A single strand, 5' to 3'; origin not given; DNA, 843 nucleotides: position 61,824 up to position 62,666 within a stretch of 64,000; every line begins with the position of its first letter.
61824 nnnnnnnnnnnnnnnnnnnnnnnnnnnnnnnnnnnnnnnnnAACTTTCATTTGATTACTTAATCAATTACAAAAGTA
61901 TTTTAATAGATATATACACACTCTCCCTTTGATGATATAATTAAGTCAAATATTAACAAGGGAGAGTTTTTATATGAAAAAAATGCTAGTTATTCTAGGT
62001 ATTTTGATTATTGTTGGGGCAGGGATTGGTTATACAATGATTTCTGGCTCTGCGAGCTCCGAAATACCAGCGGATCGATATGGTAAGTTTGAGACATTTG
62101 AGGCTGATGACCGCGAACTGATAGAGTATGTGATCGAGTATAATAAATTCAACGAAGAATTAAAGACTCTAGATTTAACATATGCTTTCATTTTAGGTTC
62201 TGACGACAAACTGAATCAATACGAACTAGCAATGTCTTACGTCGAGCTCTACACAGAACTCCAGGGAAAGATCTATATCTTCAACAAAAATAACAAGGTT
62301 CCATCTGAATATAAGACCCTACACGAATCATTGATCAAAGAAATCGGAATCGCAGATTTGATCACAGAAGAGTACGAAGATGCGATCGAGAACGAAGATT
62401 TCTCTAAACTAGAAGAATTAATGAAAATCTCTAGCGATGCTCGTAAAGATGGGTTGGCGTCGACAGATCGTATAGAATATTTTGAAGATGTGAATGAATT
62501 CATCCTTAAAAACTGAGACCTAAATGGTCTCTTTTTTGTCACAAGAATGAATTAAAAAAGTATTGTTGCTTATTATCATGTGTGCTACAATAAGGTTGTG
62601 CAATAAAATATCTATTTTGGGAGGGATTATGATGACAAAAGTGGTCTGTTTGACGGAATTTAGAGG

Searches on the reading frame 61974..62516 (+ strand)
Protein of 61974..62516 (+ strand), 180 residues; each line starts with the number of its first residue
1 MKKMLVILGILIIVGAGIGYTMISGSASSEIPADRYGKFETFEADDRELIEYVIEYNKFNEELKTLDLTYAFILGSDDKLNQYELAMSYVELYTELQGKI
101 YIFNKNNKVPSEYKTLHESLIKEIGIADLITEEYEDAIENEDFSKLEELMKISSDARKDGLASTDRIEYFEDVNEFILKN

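Call 100: find_encoding_contigs(protein=window:61974-62516:+, flank=10000, max_places=2)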
Protein window:61974-62516:+ (180 aa): no gene with exactly this product is on record in the collection.
